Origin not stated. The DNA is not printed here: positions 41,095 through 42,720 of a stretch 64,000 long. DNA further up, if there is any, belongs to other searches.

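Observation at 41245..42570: NtrC-type response regulator whose sigma-54-contacting GAFTGA loop is replaced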

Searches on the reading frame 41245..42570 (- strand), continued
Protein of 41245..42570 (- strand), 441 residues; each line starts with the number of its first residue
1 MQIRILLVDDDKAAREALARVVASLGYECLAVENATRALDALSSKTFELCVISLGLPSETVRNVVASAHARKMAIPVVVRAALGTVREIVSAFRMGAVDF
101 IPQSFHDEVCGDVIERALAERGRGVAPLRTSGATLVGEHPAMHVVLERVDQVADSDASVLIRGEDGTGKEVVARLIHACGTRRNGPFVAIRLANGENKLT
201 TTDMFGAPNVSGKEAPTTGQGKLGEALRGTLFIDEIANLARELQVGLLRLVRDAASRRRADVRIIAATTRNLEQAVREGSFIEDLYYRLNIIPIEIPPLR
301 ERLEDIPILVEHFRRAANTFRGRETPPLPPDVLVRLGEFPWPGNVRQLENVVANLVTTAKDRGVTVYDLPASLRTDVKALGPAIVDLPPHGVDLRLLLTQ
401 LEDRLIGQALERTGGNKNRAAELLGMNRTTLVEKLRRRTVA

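Call 18: find_encoding_contigs(protein=P0078, flank=10000, max_places=2)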
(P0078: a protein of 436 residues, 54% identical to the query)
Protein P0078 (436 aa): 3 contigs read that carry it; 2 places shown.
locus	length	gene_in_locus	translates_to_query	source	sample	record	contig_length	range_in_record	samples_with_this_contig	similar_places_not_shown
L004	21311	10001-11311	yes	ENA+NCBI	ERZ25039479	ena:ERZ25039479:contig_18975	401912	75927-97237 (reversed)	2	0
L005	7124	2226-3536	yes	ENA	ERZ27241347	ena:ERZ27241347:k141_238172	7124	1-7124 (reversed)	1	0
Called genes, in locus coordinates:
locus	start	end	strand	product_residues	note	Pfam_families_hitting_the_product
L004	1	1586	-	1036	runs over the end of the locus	PF03498:CDtoxinA (faint), PF14200:RicinB_lectin_2, PF00652:Ricin_B_lectin, PF14200:RicinB_lectin_2, PF02837:Glyco_hydro_2_N, PF22666:Glyco_hydro_2_N2, PF00703:Glyco_hydro_2, PF02836:Glyco_hydro_2_C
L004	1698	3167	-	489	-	PF00361:Proton_antipo_M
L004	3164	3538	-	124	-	-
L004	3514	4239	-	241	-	PF00361:Proton_antipo_M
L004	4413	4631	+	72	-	-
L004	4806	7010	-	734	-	PF00662:Proton_antipo_N, PF00361:Proton_antipo_M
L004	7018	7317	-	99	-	PF00420:Oxidored_q2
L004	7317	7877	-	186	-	PF00499:Oxidored_q3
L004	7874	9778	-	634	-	PF01257:2Fe-2S_thioredx, PF01512:Complex1_51K, PF10531:SLBB, PF22461:SLBB_2, PF10589:NADH_4Fe-4S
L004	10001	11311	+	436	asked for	PF00072:Response_reg, PF00158:Sigma54_activat, PF14532:Sigma54_activ_2, PF25601:AAA_lid_14, PF02954:HTH_8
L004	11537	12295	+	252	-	PF04542:Sigma70_r2, PF04539:Sigma70_r3, PF08281:Sigma70_r4_2 (faint), PF04545:Sigma70_r4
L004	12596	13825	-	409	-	PF01590:GAF, PF13185:GAF_2, PF00990:GGDEF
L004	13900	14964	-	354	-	PF02951:GSH-S_N, PF02955:GSH-S_ATP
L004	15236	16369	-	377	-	PF03576:Peptidase_S58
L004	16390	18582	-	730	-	-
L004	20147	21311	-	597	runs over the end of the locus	PF23198:PDE8A_N (faint), PF00072:Response_reg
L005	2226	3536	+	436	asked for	PF00072:Response_reg, PF00158:Sigma54_activat, PF14532:Sigma54_activ_2, PF25601:AAA_lid_14, PF02954:HTH_8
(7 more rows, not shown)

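Call 19: find_encoding_contigs(protein=P0110, flank=10000, max_places=2)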
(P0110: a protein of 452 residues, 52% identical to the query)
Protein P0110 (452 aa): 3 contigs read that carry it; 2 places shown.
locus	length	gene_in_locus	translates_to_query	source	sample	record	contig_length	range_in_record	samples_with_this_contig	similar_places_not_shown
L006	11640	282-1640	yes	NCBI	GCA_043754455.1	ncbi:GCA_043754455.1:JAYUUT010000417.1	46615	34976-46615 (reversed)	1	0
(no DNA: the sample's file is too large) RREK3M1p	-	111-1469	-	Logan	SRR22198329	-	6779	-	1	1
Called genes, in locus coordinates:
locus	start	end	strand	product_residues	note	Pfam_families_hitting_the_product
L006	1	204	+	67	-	?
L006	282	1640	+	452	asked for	PF00072:Response_reg, PF00158:Sigma54_activat, PF14532:Sigma54_activ_2, PF07728:AAA_5, PF25601:AAA_lid_14, PF02954:HTH_8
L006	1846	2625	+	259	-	PF04542:Sigma70_r2, PF04539:Sigma70_r3 (weak), PF08281:Sigma70_r4_2 (faint), PF04545:Sigma70_r4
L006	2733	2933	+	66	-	PF04316:FlgM (weak)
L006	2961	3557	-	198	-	-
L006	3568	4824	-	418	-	PF01590:GAF (weak), PF13185:GAF_2, PF00990:GGDEF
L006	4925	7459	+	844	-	PF00912:Transgly, PF00905:Transpeptidase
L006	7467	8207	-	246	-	PF13085:Fer2_3, PF12838:Fer4_7 (weak), PF13183:Fer4_8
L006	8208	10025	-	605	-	PF00890:FAD_binding_2, PF01134:GIDA (weak), PF01266:DAO (weak), PF03486:HI0933_like (faint), PF07992:Pyr_redox_2 (faint), PF12831:FAD_oxidored (faint), PF02910:Succ_DH_flav_C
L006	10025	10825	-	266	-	-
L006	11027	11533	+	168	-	PF00578:AhpC-TSA, PF08534:Redoxin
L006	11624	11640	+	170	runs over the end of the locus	PF00430:ATP-synt_B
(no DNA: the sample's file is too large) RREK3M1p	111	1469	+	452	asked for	PF00072:Response_reg, PF00158:Sigma54_activat, PF14532:Sigma54_activ_2, PF07728:AAA_5, PF25601:AAA_lid_14, PF02954:HTH_8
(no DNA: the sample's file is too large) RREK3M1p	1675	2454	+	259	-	PF04542:Sigma70_r2, PF04539:Sigma70_r3 (weak), PF08281:Sigma70_r4_2 (faint), PF04545:Sigma70_r4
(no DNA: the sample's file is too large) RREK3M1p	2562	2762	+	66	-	PF04316:FlgM (weak)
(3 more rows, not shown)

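Call 22: find_related_loci(query=A1, collection=genome_contigs, flank=6000)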
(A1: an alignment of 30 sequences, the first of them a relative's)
Query A1 (441 aa) in genome_contigs; peptide patterns used: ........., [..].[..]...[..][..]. (x = any residue, [..] = any of these).
600 stretches matched a pattern (row limit reached: there are more); 600 encode a relative of the query (tblastn E <= 1e-3); the best 80 are kept; 80 distinct loci.
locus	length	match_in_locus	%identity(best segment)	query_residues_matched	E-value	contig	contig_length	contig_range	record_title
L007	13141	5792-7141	50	1-441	6e-129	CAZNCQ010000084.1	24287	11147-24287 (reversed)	MAG TPA_asm: uncultured Myxococcales bacterium isolate binchicken_co54_362 genome assembly, contig: NODE_3595_length_242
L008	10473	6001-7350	37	4-437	1e-88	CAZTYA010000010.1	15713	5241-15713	MAG TPA_asm: uncultured Syntrophales bacterium isolate binchicken_co27_416 genome assembly, contig: NODE_6611_length_157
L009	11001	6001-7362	36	4-440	2e-85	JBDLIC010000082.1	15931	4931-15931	MAG: Nitrospirota bacterium isolate MAG011 MAG011_82, whole genome shotgun sequence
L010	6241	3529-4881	36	2-437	9e-85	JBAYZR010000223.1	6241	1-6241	MAG: Pedobacter sp. isolate SO_2017_CLC_61 scaffold_23638_c1_PH3_2017, whole genome shotgun sequence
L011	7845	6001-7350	37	4-437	2e-83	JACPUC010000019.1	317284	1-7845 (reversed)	MAG: Candidatus Tectomicrobia bacterium isolate NC_groundwater_748_Ag_S-0.65um_67_15 S37_SO-6_scaffold_637538, whole gen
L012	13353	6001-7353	37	2-437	3e-82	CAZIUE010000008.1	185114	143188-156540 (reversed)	MAG TPA_asm: uncultured Pelobacter sp. isolate binchicken_co22_46 genome assembly, contig: NODE_46_length_185114_cov_58.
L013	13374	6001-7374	38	3-437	1e-81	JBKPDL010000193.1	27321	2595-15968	MAG: Acidobacteriota bacterium isolate GB_EKS_MAG_00025 GB_EKS_000000893154, whole genome shotgun sequence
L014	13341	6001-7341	38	5-437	2e-79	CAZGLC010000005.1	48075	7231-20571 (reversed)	MAG TPA_asm: uncultured Bifidobacteriaceae bacterium isolate ERP125453_co2_124 genome assembly, contig: NODE_164_length_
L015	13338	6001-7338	38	1-437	3e-77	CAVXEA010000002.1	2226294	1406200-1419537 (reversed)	MAG: uncultured Acidobacteriota bacterium isolate MFD02242.bin.2.16 genome assembly, contig: contig_4834, whole genome s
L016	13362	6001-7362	33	3-441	8e-77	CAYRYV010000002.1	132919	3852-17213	MAG TPA_asm: uncultured Desulfobacterales bacterium isolate binchicken_co168_3 genome assembly, contig: NODE_128_length_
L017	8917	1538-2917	35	1-438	2e-76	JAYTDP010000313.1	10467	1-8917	MAG: Bdellovibrionales bacterium isolate GFS_1750 GFS_1750_312, whole genome shotgun sequence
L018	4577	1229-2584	35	4-438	2e-76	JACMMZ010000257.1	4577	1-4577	MAG: Pseudobdellovibrionaceae bacterium isolate LF-bin-124 FL-bin-124-contig-k141_2837165, whole genome shotgun sequence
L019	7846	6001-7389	34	3-435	7e-76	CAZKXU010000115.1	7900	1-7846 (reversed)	MAG TPA_asm: uncultured Bdellovibrionales bacterium isolate SRP150892_co2_139 genome assembly, contig: NODE_14346_length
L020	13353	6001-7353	33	5-438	7e-75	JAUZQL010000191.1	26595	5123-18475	MAG: Mariprofundaceae bacterium isolate 12ROV5_HD12-AMOR20_M1289 AMOR20_M1289_contig191, whole genome shotgun sequence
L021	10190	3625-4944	35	5-427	1e-74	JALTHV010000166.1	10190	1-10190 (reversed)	MAG: Deltaproteobacteria bacterium isolate S016_metabat2_scaf2bin.123 S016_NODE_2841_length_10190_cov_44.755341, whole g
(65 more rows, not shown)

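Call 37: list_cluster_members(proteins=[P0001, P0014, P0045, P0050, P0069, P0078, P0110, P0065])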
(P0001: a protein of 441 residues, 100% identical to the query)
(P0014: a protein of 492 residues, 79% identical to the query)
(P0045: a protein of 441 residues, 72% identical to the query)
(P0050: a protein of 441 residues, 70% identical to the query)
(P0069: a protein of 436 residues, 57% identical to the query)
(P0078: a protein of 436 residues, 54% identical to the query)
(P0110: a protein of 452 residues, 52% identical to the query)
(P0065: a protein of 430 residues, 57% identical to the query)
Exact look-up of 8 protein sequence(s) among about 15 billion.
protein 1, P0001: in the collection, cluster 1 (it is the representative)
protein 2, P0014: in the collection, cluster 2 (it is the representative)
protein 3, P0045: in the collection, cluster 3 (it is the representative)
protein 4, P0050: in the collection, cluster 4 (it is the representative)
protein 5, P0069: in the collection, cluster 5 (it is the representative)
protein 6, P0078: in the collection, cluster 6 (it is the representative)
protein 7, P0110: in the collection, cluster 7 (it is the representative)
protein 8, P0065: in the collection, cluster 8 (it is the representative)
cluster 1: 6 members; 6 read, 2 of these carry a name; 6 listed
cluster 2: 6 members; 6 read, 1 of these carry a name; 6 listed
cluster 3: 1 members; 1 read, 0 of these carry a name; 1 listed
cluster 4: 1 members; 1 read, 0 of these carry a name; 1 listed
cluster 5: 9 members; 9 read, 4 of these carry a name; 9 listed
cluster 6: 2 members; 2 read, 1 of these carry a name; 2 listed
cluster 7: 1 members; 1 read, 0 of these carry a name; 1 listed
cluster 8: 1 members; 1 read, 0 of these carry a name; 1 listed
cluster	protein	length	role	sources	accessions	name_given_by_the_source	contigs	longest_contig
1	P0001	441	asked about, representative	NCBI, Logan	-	-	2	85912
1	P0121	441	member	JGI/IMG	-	DNA-binding NtrC family response regulator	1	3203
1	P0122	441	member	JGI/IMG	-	DNA-binding NtrC family response regulator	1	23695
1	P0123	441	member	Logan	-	-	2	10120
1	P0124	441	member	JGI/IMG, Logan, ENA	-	-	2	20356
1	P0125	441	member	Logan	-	-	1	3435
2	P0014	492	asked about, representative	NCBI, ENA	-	-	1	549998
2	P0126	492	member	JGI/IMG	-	DNA-binding NtrC family response regulator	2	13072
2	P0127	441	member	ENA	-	-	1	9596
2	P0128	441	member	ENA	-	-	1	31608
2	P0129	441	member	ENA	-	-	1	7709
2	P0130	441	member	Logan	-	-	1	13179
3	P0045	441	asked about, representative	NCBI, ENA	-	-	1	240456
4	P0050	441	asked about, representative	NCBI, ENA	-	-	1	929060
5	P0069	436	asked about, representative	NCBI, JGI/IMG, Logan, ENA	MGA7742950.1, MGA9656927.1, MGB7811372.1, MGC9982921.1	MAG: sigma-54 dependent transcriptional regulator [Polyangia bacterium] | DNA-binding NtrC family response regulator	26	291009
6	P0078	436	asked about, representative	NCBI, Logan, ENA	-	-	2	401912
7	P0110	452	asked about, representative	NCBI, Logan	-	-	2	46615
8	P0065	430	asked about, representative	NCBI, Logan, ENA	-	-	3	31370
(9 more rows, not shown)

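Call 53: find_encoding_contigs(protein=P0014, flank=4000, max_places=1)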
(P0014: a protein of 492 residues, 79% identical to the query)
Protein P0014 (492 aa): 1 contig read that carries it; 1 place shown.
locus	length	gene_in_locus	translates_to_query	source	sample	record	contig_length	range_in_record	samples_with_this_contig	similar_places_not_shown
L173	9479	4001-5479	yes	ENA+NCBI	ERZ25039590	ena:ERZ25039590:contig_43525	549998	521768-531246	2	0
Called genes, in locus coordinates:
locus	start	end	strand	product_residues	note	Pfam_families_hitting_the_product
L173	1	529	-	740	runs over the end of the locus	PF00662:Proton_antipo_N, PF00361:Proton_antipo_M, PF00801:PKD (faint)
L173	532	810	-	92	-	PF00420:Oxidored_q2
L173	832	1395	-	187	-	PF00499:Oxidored_q3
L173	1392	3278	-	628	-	PF01257:2Fe-2S_thioredx, PF01512:Complex1_51K, PF10531:SLBB, PF22461:SLBB_2, PF10589:NADH_4Fe-4S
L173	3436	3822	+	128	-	PF02537:CRCB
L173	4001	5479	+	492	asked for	PF00072:Response_reg, PF00158:Sigma54_activat, PF14532:Sigma54_activ_2, PF25601:AAA_lid_14, PF02954:HTH_8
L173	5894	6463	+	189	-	PF04542:Sigma70_r2 (weak), PF04539:Sigma70_r3, PF08281:Sigma70_r4_2 (weak), PF04545:Sigma70_r4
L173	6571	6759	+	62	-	PF04316:FlgM (weak)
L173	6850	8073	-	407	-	PF05559:DUF763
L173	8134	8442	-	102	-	-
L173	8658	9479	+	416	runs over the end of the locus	-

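Call 54: find_encoding_contigs(protein=P0045, flank=4000, max_places=1)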
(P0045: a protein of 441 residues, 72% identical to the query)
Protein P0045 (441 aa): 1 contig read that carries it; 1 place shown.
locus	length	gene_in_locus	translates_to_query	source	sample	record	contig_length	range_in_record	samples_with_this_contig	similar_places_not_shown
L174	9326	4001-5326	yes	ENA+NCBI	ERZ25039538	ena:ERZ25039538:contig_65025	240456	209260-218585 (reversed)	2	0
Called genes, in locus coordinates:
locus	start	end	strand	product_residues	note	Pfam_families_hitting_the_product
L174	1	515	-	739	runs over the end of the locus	PF00662:Proton_antipo_N, PF00361:Proton_antipo_M, PF00801:PKD (weak)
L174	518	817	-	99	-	PF00420:Oxidored_q2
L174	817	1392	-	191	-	PF00499:Oxidored_q3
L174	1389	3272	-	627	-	PF01257:2Fe-2S_thioredx, PF01512:Complex1_51K, PF10531:SLBB, PF22461:SLBB_2, PF10589:NADH_4Fe-4S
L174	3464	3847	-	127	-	PF02537:CRCB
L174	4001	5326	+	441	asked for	PF00072:Response_reg (weak), PF00158:Sigma54_activat, PF14532:Sigma54_activ_2, PF25601:AAA_lid_14, PF02954:HTH_8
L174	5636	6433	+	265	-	PF04542:Sigma70_r2, PF04539:Sigma70_r3, PF08281:Sigma70_r4_2 (weak), PF04545:Sigma70_r4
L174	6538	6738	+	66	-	PF04316:FlgM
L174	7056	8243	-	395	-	PF05559:DUF763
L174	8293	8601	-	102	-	-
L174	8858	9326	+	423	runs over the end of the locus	-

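Call 64: predict_structure(alignment_id=A1)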
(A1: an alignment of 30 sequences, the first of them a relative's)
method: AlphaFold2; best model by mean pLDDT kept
length: 441 residues; sequences in the alignment: 30
mean_pLDDT: 81.1   pTM: 0.74
mean pLDDT of the five models: 81.1, 81.0, 78.8, 78.3, 64.8
residues with pLDDT >= 90: 174; 70-90: 184; 50-70: 46; < 50: 37
segments of 3 or more residues with pLDDT < 50: 124-128, 210-218, 361-365, 381-395
pLDDT, mean of each block of 10 residues (from residue 1): 91 95 96 94 93 93 88 86 91 89 90 88 50 83 92 88 88 92 88 71 76 45 90 93 92 80 92 93 94 90 88 79 70 76 84 74 49 55 41 50 75 83 81 77 50
secondary structure, 60 per line:
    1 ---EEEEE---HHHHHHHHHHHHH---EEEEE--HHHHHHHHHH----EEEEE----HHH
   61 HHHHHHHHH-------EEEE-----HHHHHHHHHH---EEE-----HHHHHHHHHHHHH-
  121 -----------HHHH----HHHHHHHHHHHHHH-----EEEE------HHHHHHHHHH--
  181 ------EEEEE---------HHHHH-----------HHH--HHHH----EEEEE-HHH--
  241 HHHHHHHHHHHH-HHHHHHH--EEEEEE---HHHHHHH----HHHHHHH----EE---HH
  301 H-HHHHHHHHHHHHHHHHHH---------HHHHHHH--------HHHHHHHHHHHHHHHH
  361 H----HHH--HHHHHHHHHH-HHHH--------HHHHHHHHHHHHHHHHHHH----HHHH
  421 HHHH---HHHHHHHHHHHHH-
elements in order: E4-8 H12-24 E28-32 H35-44 E49-53 H58-69 E77-80 H86-95 E99-101 H107-119 H132-135 H140-153 E159-162 H169-178 E187-191 H201-205 H222-225 E230-234 H241-252 H254-260 E263-268 H272-278 H283-289 H303-320 H330-336 H345-361 H371-380 H382-385 H394-412 H417-424 H428-440

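Call 66: fold_search(model_id=the predicted structure, library=pdb)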
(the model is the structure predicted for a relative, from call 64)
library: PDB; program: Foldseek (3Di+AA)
matches with E <= 10: 1797; with E <= 0.001: 486
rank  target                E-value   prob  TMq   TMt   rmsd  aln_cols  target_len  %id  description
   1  5m7p_A                5.6e-27  1.00  0.47  0.47  14.1       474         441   31  Crystal structure of NtrX from Brucella abortus in complex with ADP processed with the CrystalDirect automated mountin (released 2017-01-25)
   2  5m7o_B                1.4e-26  1.00  0.45  0.45  17.9       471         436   31  Crystal structure of NtrX from Brucella abortus processed with the CrystalDirect automated mounting and cryo-cooling t (released 2017-01-25)
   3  5m7n_B                1.5e-26  1.00  0.44  0.46  17.3       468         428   32  Crystal structure of NtrX from Brucella abortus in complex with ATP processed with the CrystalDirect automated mountin (released 2017-01-25)
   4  5m7p_B                1.5e-26  1.00  0.45  0.46  17.1       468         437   31  Crystal structure of NtrX from Brucella abortus in complex with ADP processed with the CrystalDirect automated mountin (released 2017-01-25)
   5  5m7o_A                2.4e-26  1.00  0.48  0.47  14.5       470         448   31  Crystal structure of NtrX from Brucella abortus processed with the CrystalDirect automated mounting and cryo-cooling t (released 2017-01-25)
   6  5m7n_A                1.5e-25  1.00  0.47  0.47  14.2       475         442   30  Crystal structure of NtrX from Brucella abortus in complex with ATP processed with the CrystalDirect automated mountin (released 2017-01-25)
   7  1ny5_A                6.8e-24  1.00  0.42  0.48  16.1       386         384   32  Crystal structure of sigm54 activator (AAA+ ATPase) in the inactive state (released 2003-11-11)
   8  5ep0                  1.2e-22  1.00  0.51  0.58  10.4       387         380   32  Quorum-Sensing Signal Integrator LuxO - Receiver+Catalytic Domains (released 2016-04-20)
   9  4l4u                  2.0e-22  1.00  0.41  0.47  14.8       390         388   32  Crystal structure of construct containing A. aeolicus NtrC1 receiver, central and DNA binding domains (released 2013-08-28)
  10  1ny5_B                3.3e-22  1.00  0.42  0.48  15.5       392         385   32  Crystal structure of sigm54 activator (AAA+ ATPase) in the inactive state (released 2003-11-11)
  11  3dzd_A                1.1e-21  1.00  0.42  0.49  14.7       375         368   29  Crystal structure of sigma54 activator NTRC4 in the inactive state (released 2008-11-25)
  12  8p53_E                1.4e-20  1.00  0.45  0.50  15.4       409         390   30  Cryo-EM structure of the c-di-GMP-free FleQ-FleN master regulator complex of P. aeruginosa (released 2023-12-13)
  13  8p53_C                1.6e-20  1.00  0.44  0.51  18.4       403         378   31  Cryo-EM structure of the c-di-GMP-free FleQ-FleN master regulator complex of P. aeruginosa (released 2023-12-13)
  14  8p53_D                2.7e-20  1.00  0.44  0.51  18.5       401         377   31  Cryo-EM structure of the c-di-GMP-free FleQ-FleN master regulator complex of P. aeruginosa (released 2023-12-13)
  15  1ojl_D                2.1e-19  1.00  0.46  0.66   9.8       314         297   37  Crystal structure of a sigma54-activator suggests the mechanism for the conformational switch necessary for sigma54 bi (released 2005-05-19)
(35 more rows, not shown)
